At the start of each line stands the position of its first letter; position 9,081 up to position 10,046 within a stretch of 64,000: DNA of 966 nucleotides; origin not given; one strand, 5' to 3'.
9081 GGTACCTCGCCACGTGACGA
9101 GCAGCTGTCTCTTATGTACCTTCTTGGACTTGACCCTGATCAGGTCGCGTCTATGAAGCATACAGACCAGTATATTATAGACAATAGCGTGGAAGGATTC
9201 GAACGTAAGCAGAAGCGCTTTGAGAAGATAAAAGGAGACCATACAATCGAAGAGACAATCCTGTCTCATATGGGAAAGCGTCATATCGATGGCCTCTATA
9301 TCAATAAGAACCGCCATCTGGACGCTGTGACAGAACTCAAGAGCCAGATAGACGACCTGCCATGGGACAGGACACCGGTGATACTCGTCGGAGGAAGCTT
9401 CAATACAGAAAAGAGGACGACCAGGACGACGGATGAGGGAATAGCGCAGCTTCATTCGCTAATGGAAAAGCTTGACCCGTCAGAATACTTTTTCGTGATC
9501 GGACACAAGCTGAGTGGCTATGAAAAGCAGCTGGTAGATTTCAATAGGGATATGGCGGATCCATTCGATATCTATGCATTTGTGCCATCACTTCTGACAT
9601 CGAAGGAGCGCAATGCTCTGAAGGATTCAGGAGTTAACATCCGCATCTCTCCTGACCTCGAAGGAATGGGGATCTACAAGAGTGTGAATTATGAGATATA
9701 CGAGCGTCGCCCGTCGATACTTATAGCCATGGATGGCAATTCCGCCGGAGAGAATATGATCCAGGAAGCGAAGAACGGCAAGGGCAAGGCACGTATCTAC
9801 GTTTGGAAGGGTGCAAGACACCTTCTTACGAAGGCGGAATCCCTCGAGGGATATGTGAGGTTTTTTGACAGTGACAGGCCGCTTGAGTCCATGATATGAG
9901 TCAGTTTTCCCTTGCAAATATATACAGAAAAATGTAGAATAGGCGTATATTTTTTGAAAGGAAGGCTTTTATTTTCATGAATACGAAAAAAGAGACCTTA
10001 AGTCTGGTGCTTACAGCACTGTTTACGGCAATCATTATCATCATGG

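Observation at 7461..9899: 812-aa fusion of an adenosine/AMP-deaminase-like amidohydrolase to a LOG-like nucleotide-nucleosidase domain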

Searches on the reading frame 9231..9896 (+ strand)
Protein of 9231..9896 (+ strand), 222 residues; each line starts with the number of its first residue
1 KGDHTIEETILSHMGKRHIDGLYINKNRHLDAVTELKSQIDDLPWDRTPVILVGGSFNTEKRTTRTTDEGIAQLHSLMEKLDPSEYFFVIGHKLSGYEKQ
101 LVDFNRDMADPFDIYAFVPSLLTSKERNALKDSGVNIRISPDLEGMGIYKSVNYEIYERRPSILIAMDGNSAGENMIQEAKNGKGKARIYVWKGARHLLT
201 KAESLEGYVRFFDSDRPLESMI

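Call 13: search_protein_families(library=phrogs, proteins=[window:9231-9896:+], max_evalue=1)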
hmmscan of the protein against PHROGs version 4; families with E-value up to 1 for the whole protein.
window:9231-9896:+ (222 aa): 1 family
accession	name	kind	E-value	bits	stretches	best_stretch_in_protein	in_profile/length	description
phrog_32615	-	unknown function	0.3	12.1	1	108-138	8-39/58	-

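Call 19: search_protein_representatives(protein=window:9231-9896:+)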
Query: 222 residues. Proteins with E-value up to 0.001 (for the whole library): 130; up to 1e-10: 87; up to 1e-30: 29. The best 130 are listed.
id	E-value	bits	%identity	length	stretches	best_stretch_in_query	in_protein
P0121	1.5e-74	266.3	60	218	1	7-221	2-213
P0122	4.2e-70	251.8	57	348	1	3-218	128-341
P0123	1.1e-51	191.6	51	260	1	32-222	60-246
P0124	3.4e-48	180.2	47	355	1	15-211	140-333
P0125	3.2e-46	173.7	47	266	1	23-214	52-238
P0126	7.3e-46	172.5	47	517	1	31-215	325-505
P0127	9.3e-46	172.2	47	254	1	35-215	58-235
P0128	1.3e-44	168.4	52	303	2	112-222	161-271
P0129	1.4e-44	168.3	50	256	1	30-217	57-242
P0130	1.5e-44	168.2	43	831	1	23-220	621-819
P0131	2.4e-44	167.6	59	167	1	76-218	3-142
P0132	2.2e-43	164.4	46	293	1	25-215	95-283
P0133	1.0e-42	162.2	44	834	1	24-215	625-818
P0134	3.8e-42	160.4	41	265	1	16-213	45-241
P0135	6.2e-42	159.7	49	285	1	31-214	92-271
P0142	3.3e-39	150.8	42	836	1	40-218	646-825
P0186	9.0e-16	74.2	32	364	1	41-205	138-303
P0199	1.1e-12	64.1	29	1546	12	39-110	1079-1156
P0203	7.2e-12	61.4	30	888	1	42-200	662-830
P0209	1.3e-10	57.3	32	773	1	29-183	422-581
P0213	5.7e-10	55.2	38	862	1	41-206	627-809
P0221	7.1e-08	48.4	31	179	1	75-218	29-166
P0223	1.1e-07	47.8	28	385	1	16-190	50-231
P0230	2.1e-06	43.6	32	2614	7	146-182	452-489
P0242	6.7e-05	38.7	28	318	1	41-186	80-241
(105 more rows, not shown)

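Call 20: search_protein_families(library=pfam, proteins=[P0186, P0199, P0203, P0209, P0213, P0223, P0242, P0221, P0130, P0126], max_evalue=0.01)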
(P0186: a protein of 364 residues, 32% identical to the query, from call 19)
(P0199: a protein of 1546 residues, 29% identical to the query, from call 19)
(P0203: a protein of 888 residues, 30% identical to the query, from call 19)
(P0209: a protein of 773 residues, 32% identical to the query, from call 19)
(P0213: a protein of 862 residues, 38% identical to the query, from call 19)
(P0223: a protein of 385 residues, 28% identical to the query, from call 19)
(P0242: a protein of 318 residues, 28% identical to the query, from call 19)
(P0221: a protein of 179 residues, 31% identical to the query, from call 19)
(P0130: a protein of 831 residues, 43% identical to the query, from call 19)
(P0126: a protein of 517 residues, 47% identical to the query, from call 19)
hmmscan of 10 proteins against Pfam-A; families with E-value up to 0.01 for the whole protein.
P0186 (364 aa): 2 families
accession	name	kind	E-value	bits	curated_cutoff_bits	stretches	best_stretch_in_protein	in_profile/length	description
PF00962.28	A_deaminase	-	9.6e-09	35.2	27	1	5-89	236-322/330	Adenosine deaminase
PF16480.10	DUF5057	-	0.0088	15.9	27.9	0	19-44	1-26/378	Domain of unknown function (DUF5057)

P0199 (1546 aa): 10 families
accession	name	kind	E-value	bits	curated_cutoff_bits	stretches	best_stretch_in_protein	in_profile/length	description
PF00028.23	Cadherin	-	1.4e-136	445.7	28.8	13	998-1081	4-91/93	Cadherin domain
PF10507.14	TMEM65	-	2.2e-19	69.8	25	0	639-696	9-66/109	Transmembrane protein 65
PF17700.6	DUF5546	-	1.7e-17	64.2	29.4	0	1312-1340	84-112/135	Family of unknown function (DUF5546)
PF19077.6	Big_13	-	2.9e-10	41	27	0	1350-1376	73-100/102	Bacterial Ig-like domain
PF22820.2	TcaA_3rd_4th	-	1.2e-08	35.2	27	0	754-795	35-72/73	TcaA protein 3rd/4th domain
PF13540.12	RCC1_2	-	4.1e-08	33.3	22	0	523-535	5-17/30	Regulator of chromosome condensation (RCC1) repeat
PF18200.7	Big_11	-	8.2e-07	29.3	25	0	452-492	3-43/87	Bacterial Ig-like domain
PF07171.17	MlrC_C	-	0.00018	22.2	27.2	0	1433-1467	50-84/178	MlrC C-terminus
PF07883.17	Cupin_2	-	0.00018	21.6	27.2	0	640-670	32-62/70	Cupin domain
PF21834.1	DUF6894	-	0.00023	21.7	24.1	0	461-480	44-64/69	Domain of unknown function (DUF6894)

P0203 (888 aa): 1 family
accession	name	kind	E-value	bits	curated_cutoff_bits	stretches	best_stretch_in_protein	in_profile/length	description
PF00962.28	A_deaminase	-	2.1e-18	66.9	27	2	334-453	81-201/330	Adenosine deaminase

P0209 (773 aa): 2 families
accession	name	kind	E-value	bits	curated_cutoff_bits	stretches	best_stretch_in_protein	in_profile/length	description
PF00962.28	A_deaminase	-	2.8e-09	37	27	1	144-364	123-291/330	Adenosine deaminase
PF01979.26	Amidohydro_1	-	1.3e-05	25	25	1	146-365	76-268/345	Amidohydrolase family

P0213 (862 aa): 1 family
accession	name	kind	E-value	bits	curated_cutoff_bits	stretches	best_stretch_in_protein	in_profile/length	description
PF00962.28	A_deaminase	-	1.3e-08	34.7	27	1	463-584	215-306/330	Adenosine deaminase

P0223 (385 aa): 0 families

P0242 (318 aa): 0 families

P0221 (179 aa): 0 families

P0130 (831 aa): 1 family
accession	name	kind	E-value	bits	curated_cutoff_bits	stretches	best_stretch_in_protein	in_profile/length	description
PF00962.28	A_deaminase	-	1.9e-21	76.9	27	1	316-580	77-318/330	Adenosine deaminase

P0126 (517 aa): 1 family
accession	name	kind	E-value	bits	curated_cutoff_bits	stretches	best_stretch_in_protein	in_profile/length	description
PF00962.28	A_deaminase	-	2.1e-14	53.8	27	1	24-270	83-305/330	Adenosine deaminase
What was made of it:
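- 9366..9896 (+): C-terminal SLOG-superfamily Rossmannoid domain (aa ~636-812), a sequence family of its own. All ADA-family hits among the ten longer representatives scanned were ADA fusions (calls 19, 20).
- Closest known: LOG / PpnN. Different: LOG enzymes are stand-alone dimers, whereas this domain is always fused to ADA (calls 19, 20).
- Tried and rejected: P0199 (cadherin repeats, 12 short stretches) and P0230 were set aside as spurious or compositional (calls 19, 20).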

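Call 21: predict_structure(alignment_id=A1)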
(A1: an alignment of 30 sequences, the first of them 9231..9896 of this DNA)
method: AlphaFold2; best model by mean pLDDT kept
length: 222 residues; sequences in the alignment: 30
mean_pLDDT: 85.7   pTM: 0.81
mean pLDDT of the five models: 85.7, 81.9, 80.4, 79.1, 79.0
residues with pLDDT >= 90: 142; 70-90: 46; 50-70: 15; < 50: 19
segments of 3 or more residues with pLDDT < 50: 1-4, 12-26
pLDDT, mean of each block of 10 residues (from residue 1): 53 44 55 88 95 88 85 96 97 94 96 94 91 92 67 90 95 92 93 93 93 95 91
secondary structure, 60 per line:
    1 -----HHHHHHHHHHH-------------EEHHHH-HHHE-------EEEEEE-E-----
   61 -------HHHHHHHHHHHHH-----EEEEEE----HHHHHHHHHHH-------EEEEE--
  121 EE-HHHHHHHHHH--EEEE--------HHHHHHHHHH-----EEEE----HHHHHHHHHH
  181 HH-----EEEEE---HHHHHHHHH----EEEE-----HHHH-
elements in order: H6-16 H32-35 E48-53 H68-80 E86-91 H96-106 E114-118 H124-133 E136-139 H148-157 E163-166 H171-182 E188-192 H196-204 E209-212 H218-221
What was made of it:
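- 9366..9896 (+): AF2 pLDDT 85.7 (call 21).
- On SLOG superfamily (Smf/DprA-LOG Rossmannoid fold): Model pLDDT 85.7 (call 21).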

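Call 33: search_solved_structures(query=A2, max_evalue=10, show_alignments=5)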
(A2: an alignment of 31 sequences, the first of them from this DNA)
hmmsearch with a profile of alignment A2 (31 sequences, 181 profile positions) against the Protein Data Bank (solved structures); distinct sequences matched with E-value up to 10: 2.
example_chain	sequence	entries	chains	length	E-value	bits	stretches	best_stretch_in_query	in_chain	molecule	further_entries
2n9p_C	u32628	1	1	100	0.14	15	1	24-60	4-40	Large proline-rich protein BAG6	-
4eew_A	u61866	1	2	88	0.51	13.1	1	25-60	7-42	Large proline-rich protein BAG6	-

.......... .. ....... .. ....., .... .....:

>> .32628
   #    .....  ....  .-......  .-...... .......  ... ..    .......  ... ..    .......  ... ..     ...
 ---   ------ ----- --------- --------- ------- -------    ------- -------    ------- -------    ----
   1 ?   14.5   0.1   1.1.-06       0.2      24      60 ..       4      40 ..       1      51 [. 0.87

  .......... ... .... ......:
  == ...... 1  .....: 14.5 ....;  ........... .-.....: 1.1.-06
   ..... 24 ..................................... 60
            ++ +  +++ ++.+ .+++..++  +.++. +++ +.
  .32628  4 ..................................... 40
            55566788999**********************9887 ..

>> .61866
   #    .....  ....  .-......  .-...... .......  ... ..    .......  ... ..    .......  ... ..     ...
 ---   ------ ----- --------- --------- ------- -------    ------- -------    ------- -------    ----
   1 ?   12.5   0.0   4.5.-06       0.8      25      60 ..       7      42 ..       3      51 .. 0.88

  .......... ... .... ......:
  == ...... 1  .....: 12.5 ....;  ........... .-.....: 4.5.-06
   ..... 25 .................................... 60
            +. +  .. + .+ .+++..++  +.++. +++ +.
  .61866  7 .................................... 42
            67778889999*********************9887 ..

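Call 35: find_homologous_proteins(query=P0203)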
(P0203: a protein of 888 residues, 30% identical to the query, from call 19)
Query P0203 (888 aa): 27 proteins with E <= 0.001 among 8000 candidates.
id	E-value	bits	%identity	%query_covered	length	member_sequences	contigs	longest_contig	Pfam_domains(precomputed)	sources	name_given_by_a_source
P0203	0.0e+0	1933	100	100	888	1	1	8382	PF00962.29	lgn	-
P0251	1.8e-257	875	51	94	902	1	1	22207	PF00962.29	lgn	-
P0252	3.4e-253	861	50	94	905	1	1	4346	PF00962.29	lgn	-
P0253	5.2e-253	860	49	94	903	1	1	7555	PF00962.29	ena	-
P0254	4.2e-239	814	47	94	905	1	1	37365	PF00962.29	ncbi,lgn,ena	-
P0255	2.0e-238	812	52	84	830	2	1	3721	PF00962.29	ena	-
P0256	3.9e-237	808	47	95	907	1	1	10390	PF00962.29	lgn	-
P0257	1.4e-208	713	43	100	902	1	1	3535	PF00962.29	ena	-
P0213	2.5e-168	580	42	89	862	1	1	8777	PF00962.29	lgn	-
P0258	1.4e-160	554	46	66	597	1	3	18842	PF00962.29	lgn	-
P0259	1.6e-156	541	46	66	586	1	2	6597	PF00962.29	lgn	-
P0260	5.1e-64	235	31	80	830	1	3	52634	PF00962.29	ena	-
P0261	9.7e-64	234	31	81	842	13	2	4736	PF00962.29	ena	-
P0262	2.7e-63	233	30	83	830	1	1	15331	PF00962.29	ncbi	-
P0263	3.3e-63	232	30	82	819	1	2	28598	PF00962.29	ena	-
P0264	9.6e-63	231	30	83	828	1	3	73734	PF00962.29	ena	-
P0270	7.2e-62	228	31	80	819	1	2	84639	PF00962.29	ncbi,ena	-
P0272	4.4e-26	110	25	69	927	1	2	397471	PF00962.29,PF18171.7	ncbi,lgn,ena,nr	ncbi:MAG: hypothetical protein H7A37_01570 [Chlamydiales bacterium]|nr:hypothetical protein [Chlamyd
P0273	2.6e-25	107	33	28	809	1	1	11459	PF00962.29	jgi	-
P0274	1.1e-18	85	24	66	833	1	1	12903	PF00962.29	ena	-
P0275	1.8e-12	65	22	76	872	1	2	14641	PF00962.29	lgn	-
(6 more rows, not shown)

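Call 36: search_protein_families(library=pfam, proteins=[P0272, P0273, P0274, P0275, P0260, P0251, P0254], max_evalue=0.1)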
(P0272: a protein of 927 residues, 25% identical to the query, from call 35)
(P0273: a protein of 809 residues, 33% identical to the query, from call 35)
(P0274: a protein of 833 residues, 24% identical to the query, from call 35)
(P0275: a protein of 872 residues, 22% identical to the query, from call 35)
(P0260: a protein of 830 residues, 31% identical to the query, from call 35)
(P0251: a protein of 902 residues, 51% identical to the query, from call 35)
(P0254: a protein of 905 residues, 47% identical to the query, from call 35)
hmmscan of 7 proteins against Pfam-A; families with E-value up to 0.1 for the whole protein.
P0272 (927 aa): 4 families
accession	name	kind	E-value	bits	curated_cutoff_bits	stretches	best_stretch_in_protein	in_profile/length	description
PF00962.28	A_deaminase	-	1.7e-23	83.7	27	1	256-501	55-305/330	Adenosine deaminase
PF18171.6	LSDAT_prok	-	1.9e-05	24.4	25.4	0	611-665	29-80/195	SLOG in TRPM, prokaryote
PF04055.27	Radical_SAM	-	0.00044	20.9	29.5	1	338-430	32-122/166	Radical SAM superfamily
PF01979.26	Amidohydro_1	-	0.017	14.8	25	1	385-476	148-254/345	Amidohydrolase family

P0273 (809 aa): 1 family
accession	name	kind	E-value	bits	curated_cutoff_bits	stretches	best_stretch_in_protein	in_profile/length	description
PF00962.28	A_deaminase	-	5.8e-12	45.8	27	1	259-465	122-306/330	Adenosine deaminase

P0274 (833 aa): 2 families
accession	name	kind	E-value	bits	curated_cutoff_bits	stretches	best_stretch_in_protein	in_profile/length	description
PF00962.28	A_deaminase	-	7.8e-16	58.5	27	1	284-510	71-283/330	Adenosine deaminase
PF22143.2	ScpA_C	-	0.072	13.8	27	0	3-42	22-63/91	C5a peptidase, fibronectin type III domain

P0275 (872 aa): 1 family
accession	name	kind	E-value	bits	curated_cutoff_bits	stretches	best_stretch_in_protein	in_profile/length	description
PF00962.28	A_deaminase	-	4e-10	39.7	27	1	238-466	33-223/330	Adenosine deaminase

P0260 (830 aa): 2 families
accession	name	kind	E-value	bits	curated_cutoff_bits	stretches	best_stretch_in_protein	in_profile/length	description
PF00962.28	A_deaminase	-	4.1e-18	66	27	1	319-573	78-306/330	Adenosine deaminase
PF01979.26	Amidohydro_1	-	0.071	12.8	25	0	435-557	144-253/345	Amidohydrolase family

P0251 (902 aa): 4 families
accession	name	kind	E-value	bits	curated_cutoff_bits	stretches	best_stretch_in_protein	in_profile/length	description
PF00962.28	A_deaminase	-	1.2e-15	57.9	27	1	328-591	78-288/330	Adenosine deaminase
PF01979.26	Amidohydro_1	-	0.0016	18.2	25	1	432-584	143-258/345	Amidohydrolase family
PF02721.21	DUF223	-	0.012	16.3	24.6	1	170-220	34-82/104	Domain of unknown function DUF223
PF11589.14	DUF3244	-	0.05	14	25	0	20-64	37-80/96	Domain of unknown function (DUF3244)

P0254 (905 aa): 3 families
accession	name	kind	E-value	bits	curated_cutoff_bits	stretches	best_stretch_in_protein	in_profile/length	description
PF00962.28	A_deaminase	-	8.9e-17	61.6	27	2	485-592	215-288/330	Adenosine deaminase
PF01979.26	Amidohydro_1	-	0.0011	18.7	25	1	432-585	143-258/345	Amidohydrolase family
PF12870.14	DUF4878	-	0.019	15.7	24.1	1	589-665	12-90/112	Domain of unknown function (DUF4878)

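Call 37: find_encoding_contigs(protein=P0272, flank=8000, max_places=2)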
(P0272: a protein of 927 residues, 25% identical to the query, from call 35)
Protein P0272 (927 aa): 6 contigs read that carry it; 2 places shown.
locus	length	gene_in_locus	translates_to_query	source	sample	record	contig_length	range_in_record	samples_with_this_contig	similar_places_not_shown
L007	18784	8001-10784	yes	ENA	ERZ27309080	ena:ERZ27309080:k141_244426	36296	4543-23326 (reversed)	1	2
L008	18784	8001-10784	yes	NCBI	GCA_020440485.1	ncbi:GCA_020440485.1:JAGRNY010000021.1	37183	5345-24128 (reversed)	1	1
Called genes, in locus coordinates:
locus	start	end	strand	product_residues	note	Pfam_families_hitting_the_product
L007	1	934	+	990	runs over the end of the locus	PF01973:MptE-like, PF07661:MORN_2 (faint)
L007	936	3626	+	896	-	PF01973:MptE-like, PF07661:MORN_2 (faint)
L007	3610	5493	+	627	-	PF01973:MptE-like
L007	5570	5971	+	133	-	-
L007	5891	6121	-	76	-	-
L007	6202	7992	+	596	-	-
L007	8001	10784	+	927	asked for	PF18171:LSDAT_prok (faint), PF00962:A_deaminase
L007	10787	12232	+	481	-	PF00293:NUDIX (weak)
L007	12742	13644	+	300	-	PF13505:OMP_b-brl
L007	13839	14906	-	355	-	PF01656:CbiA, PF02374:ArsA_ATPase (weak), PF10609:ParA, PF13614:AAA_31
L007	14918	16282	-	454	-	PF00072:Response_reg, PF00158:Sigma54_activat, PF14532:Sigma54_activ_2, PF25601:AAA_lid_14, PF02954:HTH_8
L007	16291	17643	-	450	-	PF00512:HisKA, PF02518:HATPase_c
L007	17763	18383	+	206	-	PF00163:Ribosomal_S4, PF01479:S4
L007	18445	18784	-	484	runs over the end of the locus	PF03023:MurJ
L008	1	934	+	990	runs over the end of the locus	PF01973:MptE-like, PF07661:MORN_2 (faint)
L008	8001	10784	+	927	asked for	PF18171:LSDAT_prok (faint), PF00962:A_deaminase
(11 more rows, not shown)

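Call 41: find_related_loci(query=A2, collection=genome_contigs, flank=10000)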
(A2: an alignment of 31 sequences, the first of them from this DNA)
Query A2 (184 aa) in genome_contigs; peptide patterns used: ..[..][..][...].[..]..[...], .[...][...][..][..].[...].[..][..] (x = any residue, [..] = any of these).
600 stretches matched a pattern (row limit reached: there are more); 472 encode a relative of the query (tblastn E <= 1e-3); the best 80 are kept; 80 distinct loci.
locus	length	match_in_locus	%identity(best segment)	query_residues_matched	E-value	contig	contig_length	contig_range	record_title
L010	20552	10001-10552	84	1-184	6e-106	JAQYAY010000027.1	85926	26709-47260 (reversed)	MAG: Lachnospiraceae bacterium isolate SUG1701 k141_310775, whole genome shotgun sequence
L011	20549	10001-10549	74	2-184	7e-93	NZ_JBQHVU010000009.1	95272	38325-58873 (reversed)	Candidatus Weimeria sp. HCP3S3_B5 contig00009, whole genome shotgun sequence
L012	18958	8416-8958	66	1-184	1e-75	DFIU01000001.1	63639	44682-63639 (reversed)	MAG TPA_asm: Lachnospiraceae bacterium UBA3689 UBA3689_contig_3994, whole genome shotgun sequence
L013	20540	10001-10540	63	2-184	5e-75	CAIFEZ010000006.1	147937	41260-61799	MAG: uncultured eubacterium 1-6 isolate UMB00020 genome assembly, contig: NODE_45_length_147937_cov_383.963227, whole ge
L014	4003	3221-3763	61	1-184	6e-75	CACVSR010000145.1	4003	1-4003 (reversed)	MAG: uncultured Lachnospiraceae bacterium isolate RUG10202 genome assembly, contig: RUG10202_asm_145, whole genome shotg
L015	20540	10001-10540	61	1-183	9e-75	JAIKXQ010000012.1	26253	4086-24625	MAG: Eubacterium sp. isolate RUI459 k141_14947777_flag=0_multi=110.0000_len=26253, whole genome shotgun sequence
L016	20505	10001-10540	63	2-184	2e-74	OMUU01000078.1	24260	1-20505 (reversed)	uncultured Lachnospiraceae bacterium isolate hRUG896 genome assembly, contig: NODE_2263_length_24260_cov_10.5083, whole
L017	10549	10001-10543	60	1-184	4e-74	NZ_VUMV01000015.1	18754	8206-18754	Bilifractor porci strain Oil+RF-744-WCA-WT-13 seq15, whole genome shotgun sequence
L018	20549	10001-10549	62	1-181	2e-74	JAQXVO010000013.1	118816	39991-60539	MAG: Lachnospiraceae bacterium isolate SUG1562 k141_101419, whole genome shotgun sequence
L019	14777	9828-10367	63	1-180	5e-74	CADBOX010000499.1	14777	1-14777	MAG: uncultured Lachnospiraceae bacterium isolate RUG14166 genome assembly, contig: RUG14166_asm_499, whole genome shotg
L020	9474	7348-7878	64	1-180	7e-74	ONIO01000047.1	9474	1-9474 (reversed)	uncultured Lachnospiraceae bacterium isolate RUG336 genome assembly, contig: scaffold_4481, whole genome shotgun sequenc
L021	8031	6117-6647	62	1-180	3e-73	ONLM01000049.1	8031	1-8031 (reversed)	uncultured Clostridiales bacterium isolate RUG411 genome assembly, contig: k87_5470551, whole genome shotgun sequence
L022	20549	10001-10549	61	1-181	2e-73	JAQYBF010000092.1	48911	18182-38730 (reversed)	MAG: Lachnospiraceae bacterium isolate SUG1708 k141_190027, whole genome shotgun sequence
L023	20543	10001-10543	61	1-184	6e-73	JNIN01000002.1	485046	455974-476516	Lachnospiraceae bacterium AC2012 P155DRAFT_scf7180000000008_quiver_dupTrim_8492.2_C, whole genome shotgun sequence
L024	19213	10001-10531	62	1-180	5e-73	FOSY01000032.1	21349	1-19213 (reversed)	Lachnospiraceae bacterium KH1T2 genome assembly, contig: Ga0105812_132, whole genome shotgun sequence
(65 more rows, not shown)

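Call 44: list_cluster_members(proteins=[P0130, P0133, P0142, P0254, P0262, P0270, P0274, P0275, P0273, P0264])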
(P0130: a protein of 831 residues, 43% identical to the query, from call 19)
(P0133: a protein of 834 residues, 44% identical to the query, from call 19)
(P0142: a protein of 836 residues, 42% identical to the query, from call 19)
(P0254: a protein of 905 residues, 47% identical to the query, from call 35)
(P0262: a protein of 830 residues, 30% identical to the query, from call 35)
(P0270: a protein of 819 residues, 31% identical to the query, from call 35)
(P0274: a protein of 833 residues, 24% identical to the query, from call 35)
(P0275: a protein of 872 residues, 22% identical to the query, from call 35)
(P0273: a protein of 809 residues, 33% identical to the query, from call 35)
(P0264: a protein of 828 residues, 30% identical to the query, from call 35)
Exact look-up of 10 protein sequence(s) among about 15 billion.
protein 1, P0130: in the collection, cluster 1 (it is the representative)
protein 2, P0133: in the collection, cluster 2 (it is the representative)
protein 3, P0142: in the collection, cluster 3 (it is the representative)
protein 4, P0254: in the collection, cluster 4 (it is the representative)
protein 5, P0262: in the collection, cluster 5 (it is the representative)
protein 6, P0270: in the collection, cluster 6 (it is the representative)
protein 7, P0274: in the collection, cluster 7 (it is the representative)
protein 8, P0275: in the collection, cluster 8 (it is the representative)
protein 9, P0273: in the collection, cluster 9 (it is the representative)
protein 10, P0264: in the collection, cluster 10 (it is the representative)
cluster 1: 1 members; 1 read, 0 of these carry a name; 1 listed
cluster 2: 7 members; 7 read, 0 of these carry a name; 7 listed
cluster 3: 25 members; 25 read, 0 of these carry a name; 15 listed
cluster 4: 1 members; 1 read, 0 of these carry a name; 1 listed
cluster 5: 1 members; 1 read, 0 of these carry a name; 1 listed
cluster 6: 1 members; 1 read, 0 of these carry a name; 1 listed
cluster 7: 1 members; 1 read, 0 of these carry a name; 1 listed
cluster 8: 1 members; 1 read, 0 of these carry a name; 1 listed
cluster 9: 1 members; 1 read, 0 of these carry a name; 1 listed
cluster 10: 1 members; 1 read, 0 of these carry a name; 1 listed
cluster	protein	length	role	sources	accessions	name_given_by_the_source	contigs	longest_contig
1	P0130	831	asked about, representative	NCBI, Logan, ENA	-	-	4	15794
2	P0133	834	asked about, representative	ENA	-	-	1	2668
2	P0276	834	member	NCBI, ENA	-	-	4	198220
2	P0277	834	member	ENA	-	-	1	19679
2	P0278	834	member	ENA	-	-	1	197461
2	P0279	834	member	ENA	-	-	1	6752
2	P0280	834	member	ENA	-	-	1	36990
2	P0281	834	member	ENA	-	-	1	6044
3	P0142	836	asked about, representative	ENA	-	-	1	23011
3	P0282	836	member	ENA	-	-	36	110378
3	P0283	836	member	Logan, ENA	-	-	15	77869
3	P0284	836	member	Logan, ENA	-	-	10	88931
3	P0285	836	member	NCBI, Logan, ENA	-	-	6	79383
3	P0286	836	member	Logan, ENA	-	-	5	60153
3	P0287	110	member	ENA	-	-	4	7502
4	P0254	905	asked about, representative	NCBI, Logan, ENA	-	-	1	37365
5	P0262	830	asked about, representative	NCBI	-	-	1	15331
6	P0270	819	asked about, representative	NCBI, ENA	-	-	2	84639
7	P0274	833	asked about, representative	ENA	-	-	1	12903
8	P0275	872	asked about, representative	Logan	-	-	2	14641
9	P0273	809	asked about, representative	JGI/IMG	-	-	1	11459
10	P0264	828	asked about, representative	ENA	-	-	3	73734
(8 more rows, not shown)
